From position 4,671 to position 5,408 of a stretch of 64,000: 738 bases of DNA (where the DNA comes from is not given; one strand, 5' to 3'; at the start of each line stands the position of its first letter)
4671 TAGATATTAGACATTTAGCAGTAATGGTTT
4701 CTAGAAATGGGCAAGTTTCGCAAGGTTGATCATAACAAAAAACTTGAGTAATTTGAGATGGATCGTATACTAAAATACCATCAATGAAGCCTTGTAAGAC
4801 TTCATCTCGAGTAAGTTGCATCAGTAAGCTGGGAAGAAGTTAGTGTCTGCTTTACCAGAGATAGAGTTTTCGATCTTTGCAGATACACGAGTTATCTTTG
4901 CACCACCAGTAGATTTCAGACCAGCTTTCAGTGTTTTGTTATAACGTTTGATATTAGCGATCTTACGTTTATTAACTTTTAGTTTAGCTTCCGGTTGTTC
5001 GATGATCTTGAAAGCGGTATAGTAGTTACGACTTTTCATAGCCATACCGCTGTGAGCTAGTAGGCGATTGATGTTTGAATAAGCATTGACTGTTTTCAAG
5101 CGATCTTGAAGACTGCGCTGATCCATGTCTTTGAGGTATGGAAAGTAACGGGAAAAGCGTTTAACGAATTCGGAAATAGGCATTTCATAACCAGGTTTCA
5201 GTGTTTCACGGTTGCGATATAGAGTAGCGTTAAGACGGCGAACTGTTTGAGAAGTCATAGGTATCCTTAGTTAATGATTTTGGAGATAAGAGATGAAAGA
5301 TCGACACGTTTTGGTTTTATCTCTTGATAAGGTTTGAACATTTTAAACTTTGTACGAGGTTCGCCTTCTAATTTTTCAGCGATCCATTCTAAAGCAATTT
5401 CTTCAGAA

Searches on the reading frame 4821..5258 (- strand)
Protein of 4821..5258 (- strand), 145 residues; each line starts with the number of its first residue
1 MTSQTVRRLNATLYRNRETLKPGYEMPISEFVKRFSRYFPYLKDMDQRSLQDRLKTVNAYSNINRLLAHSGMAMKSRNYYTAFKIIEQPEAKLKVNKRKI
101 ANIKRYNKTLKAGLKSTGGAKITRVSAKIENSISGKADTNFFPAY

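Call 30: search_protein_families(library=phrogs, proteins=[window:4821-5258:-], max_evalue=0.001)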
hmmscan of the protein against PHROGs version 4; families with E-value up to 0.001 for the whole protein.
window:4821-5258:- (145 aa): 1 family
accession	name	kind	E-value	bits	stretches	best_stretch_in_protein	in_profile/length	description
phrog_24473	-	unknown function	0.00017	22.3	1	51-95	68-112/175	-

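Call 38: search_protein_families(library=pfam, proteins=[window:4821-5258:-], max_evalue=0.01)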
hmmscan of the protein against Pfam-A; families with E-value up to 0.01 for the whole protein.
window:4821-5258:- (145 aa): 0 families
